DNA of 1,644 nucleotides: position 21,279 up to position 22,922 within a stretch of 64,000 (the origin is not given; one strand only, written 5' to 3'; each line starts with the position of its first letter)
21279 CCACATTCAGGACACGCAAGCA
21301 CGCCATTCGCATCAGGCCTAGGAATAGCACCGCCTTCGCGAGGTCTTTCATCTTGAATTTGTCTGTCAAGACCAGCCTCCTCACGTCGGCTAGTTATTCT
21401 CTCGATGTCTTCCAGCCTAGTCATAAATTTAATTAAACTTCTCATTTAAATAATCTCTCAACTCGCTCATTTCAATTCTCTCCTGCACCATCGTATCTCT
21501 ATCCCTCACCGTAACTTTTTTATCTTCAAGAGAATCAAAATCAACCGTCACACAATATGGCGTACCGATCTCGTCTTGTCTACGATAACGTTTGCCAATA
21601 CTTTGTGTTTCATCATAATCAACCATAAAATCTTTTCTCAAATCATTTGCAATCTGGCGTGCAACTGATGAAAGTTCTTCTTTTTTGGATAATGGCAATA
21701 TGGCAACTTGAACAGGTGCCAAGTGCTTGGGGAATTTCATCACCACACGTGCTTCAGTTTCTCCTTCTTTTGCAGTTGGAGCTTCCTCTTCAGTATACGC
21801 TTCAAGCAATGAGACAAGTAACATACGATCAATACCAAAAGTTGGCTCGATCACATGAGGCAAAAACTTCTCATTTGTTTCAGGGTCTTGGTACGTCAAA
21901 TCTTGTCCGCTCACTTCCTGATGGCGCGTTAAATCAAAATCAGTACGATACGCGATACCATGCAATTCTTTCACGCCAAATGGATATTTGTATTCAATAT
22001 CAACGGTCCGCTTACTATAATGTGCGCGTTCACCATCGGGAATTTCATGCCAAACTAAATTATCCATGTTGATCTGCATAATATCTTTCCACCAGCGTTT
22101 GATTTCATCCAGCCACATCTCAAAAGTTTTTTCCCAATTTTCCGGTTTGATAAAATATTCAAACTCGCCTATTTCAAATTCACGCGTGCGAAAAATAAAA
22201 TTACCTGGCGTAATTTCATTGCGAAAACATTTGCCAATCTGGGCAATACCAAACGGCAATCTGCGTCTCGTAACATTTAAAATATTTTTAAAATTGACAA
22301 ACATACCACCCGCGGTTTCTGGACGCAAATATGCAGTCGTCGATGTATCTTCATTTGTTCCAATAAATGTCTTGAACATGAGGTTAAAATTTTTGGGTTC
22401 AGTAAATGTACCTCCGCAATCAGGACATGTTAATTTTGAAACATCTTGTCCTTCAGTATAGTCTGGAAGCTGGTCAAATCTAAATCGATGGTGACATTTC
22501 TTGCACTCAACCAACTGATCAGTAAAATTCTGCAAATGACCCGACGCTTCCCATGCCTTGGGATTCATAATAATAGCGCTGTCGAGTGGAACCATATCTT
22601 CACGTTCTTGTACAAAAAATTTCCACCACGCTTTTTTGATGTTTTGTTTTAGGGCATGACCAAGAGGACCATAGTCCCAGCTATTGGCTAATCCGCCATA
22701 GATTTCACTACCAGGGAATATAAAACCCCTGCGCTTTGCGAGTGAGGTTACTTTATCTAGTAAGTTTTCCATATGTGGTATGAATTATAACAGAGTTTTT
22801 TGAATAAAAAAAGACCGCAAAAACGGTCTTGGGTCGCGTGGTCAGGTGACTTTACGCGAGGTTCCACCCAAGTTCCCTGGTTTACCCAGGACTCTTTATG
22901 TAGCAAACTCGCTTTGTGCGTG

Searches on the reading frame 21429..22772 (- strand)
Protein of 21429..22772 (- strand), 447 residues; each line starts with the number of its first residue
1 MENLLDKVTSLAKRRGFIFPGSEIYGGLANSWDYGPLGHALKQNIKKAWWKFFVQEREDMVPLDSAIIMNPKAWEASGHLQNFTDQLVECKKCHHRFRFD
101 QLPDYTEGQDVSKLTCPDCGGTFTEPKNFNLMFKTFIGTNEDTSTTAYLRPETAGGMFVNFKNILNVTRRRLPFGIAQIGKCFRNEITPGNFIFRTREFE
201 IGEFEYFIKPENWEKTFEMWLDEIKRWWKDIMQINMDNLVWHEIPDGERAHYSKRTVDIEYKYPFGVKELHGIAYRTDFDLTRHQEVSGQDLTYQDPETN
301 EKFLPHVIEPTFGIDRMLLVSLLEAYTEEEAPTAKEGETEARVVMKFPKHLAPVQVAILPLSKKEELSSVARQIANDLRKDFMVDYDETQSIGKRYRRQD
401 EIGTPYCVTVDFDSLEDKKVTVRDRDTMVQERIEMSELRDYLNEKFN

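Call 11: search_protein_families(library=ncbifam, proteins=[window:21429-22772:-])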
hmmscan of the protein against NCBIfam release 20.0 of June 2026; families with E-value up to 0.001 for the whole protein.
window:21429-22772:- (447 aa): 11 families
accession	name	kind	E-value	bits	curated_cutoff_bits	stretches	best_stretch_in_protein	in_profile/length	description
NF003211.1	PRK04173.1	equivalog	3.3e-190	632.8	312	1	6-442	2-454/454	glycine--tRNA ligase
TIGR00389.1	glyS_dimeric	equivalog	3.1e-152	508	243.3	3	6-225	4-236/565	glycine--tRNA ligase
NF011484.0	PRK14894.1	equivalog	4.4e-134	447.6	1050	2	5-330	6-337/539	glycine--tRNA ligase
TIGR00418.1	thrS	equivalog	1e-17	64.3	383.65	1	340-444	466-563/565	threonine--tRNA ligase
NF003068.0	PRK03991.1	equivalog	4.8e-14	51.6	484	1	293-445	448-591/613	threonine--tRNA ligase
NF006625.0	PRK09194.1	equivalog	7e-14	51.6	558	1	345-441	459-557/559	proline--tRNA ligase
NF008979.1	PRK12325.1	exception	2.8e-13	49.6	550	1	345-440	336-434/437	proline--tRNA ligase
TIGR00409.1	proS_fam_II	equivalog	4.6e-11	42.3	306.7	1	346-444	466-567/568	proline--tRNA ligase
TIGR00408.1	proS_fam_I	equivalog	1.3e-09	37.5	437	1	148-444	101-379/475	proline--tRNA ligase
TIGR00442.1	hisS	equivalog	4.8e-06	25.8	286.75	1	353-434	324-405/406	histidine--tRNA ligase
NF011500.0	PRK14938.1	equivalog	1.1e-05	24.6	362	1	346-443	267-364/387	Ser-tRNA(Thr) hydrolase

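Call 12: find_related_loci(query=window:21429-22772:-, collection=genome_contigs, flank=3000)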
Query window:21429-22772:- (447 aa) in genome_contigs; peptide patterns used: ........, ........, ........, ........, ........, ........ (x = any residue, [..] = any of these).
541 stretches matched a pattern; 517 encode a relative of the query (tblastn E <= 1e-3); the best 80 are kept; 80 distinct loci.
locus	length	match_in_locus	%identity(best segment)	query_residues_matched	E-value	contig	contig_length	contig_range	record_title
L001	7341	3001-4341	88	1-447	0e+0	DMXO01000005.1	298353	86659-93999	MAG TPA_asm: Candidatus Magasanikbacteria bacterium isolate UBA11699 contig_358, whole genome shotgun sequence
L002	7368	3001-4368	84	1-447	0e+0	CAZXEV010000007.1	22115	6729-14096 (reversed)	MAG TPA_asm: uncultured Gammaproteobacteria bacterium isolate SRP286056_co3_44 genome assembly, contig: NODE_2107_length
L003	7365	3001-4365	85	1-446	0e+0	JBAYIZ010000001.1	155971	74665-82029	MAG: Candidatus Magasanikiibacteriota bacterium isolate SO_2016_GW1_43 scaffold00221_OW334_2016, whole genome shotgun se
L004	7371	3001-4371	84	1-447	0e+0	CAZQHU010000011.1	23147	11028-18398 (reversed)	MAG TPA_asm: uncultured Gammaproteobacteria bacterium isolate binchicken_co27_283 genome assembly, contig: NODE_3901_len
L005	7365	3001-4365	84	1-446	0e+0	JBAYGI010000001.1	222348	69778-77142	MAG: Candidatus Magasanikiibacteriota bacterium isolate SO_2016_GW1_121 scaffold00101_OW334_2016, whole genome shotgun s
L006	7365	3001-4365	85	1-446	0e+0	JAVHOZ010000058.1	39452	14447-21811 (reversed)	MAG: Candidatus Magasanikbacteria bacterium isolate WB02no2_37_9 NODE_399_length_39452_cov_5.515065, whole genome shotgu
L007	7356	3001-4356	85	5-446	0e+0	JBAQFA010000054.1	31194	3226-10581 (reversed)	MAG: Candidatus Magasanikiibacteriota bacterium isolate MFD12003_ilm_asm_bin64 k127_209714, whole genome shotgun sequenc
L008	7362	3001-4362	83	3-447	0e+0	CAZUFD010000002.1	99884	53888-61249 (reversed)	MAG TPA_asm: uncultured Gammaproteobacteria bacterium isolate SRP269290_co6_41 genome assembly, contig: NODE_43_length_9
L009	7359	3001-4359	85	5-447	0e+0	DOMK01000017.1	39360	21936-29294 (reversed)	MAG TPA_asm: Candidatus Magasanikbacteria bacterium isolate UBA11710 contig_2154, whole genome shotgun sequence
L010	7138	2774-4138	83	1-446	0e+0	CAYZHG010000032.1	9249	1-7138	MAG TPA_asm: uncultured Gammaproteobacteria bacterium isolate binchicken_co169_185 genome assembly, contig: k99_222288,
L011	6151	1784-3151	82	1-447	0e+0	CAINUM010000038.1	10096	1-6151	MAG: Candidatus Magasanikbacteria bacterium isolate Kiruna_bin-08293 genome assembly, contig: bin-08293:038/107, whole g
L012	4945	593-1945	83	5-446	0e+0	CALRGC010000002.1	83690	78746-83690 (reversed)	MAG: Candidatus Magasanikbacteria bacterium isolate Ike-150m-44 genome assembly, contig: Ike-150-c77, whole genome shotg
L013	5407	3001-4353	82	5-446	0e+0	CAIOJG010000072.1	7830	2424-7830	MAG: Candidatus Magasanikbacteria bacterium isolate AM_bin-3693 genome assembly, contig: bin-3693:072/190, whole genome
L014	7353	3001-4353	83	5-446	0e+0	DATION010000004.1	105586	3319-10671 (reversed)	MAG TPA_asm: Candidatus Udaeobacter sp. isolate SMAG_U15825 k141_56720, whole genome shotgun sequence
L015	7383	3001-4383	83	1-446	0e+0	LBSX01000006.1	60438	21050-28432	MAG: Candidatus Magasanikbacteria bacterium GW2011_GWC2_37_14 US42_C0006, whole genome shotgun sequence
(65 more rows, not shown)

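Call 56: find_encoding_contigs(protein=window:21429-22772:-, flank=1000, max_places=4)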
Protein window:21429-22772:- (447 aa): 1 contig read that carries it; 1 place shown.
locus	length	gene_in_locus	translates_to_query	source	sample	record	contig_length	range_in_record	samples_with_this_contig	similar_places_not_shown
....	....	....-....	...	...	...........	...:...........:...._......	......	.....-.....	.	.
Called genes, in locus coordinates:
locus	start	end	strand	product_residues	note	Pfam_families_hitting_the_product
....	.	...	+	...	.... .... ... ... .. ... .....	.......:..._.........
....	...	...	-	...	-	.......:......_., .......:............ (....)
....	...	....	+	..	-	-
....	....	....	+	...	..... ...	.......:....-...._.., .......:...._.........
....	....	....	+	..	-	-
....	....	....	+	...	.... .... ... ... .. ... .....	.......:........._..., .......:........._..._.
